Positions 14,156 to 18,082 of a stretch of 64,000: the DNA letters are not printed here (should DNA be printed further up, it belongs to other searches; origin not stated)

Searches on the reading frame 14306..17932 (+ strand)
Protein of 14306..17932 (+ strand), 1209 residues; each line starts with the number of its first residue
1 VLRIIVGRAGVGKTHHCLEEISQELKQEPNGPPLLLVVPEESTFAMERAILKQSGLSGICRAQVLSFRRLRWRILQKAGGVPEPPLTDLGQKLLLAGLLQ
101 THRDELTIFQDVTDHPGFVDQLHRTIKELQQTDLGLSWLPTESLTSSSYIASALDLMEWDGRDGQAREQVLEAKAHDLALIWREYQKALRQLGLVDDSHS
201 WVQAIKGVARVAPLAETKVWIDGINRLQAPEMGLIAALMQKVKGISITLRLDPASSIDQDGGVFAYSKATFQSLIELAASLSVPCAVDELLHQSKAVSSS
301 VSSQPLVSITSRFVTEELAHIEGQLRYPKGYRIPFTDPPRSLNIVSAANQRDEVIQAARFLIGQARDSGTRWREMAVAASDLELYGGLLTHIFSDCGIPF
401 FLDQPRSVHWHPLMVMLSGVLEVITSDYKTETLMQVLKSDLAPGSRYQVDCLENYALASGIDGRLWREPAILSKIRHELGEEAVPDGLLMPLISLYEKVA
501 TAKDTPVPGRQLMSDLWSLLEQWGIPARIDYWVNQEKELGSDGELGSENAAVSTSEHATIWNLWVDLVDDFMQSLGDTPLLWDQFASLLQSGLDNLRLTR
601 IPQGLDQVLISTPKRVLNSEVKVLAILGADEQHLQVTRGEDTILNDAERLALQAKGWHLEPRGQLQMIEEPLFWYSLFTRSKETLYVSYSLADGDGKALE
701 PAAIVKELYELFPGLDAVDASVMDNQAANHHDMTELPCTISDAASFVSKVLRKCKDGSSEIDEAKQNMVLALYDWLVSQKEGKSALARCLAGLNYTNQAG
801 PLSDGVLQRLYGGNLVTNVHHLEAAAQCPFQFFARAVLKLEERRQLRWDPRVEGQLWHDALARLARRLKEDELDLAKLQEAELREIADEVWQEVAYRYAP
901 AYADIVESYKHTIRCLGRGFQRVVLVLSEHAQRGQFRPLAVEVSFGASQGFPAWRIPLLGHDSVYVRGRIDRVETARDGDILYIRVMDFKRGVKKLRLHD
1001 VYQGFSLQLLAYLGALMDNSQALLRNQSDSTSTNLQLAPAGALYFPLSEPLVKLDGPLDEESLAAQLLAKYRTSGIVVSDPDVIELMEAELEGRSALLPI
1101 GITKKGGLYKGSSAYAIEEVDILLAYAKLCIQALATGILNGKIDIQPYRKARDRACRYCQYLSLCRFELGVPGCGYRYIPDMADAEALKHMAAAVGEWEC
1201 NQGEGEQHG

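Call 74: search_protein_families(library=pfam, proteins=[window:14306-17932:+], max_evalue=0.00001)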
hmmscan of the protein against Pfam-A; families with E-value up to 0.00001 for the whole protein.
window:14306-17932:+ (1209 aa): 2 families
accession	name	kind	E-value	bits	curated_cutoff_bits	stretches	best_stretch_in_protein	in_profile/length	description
PF21445.3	ADDB_N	-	6.5e-64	216.3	26.6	1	4-296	1-280/290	ADDB, N-terminal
PF12705.13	PDDEXK_1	-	1.5e-38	133.6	22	1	819-1166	4-247/247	PD-(D/E)XK nuclease superfamily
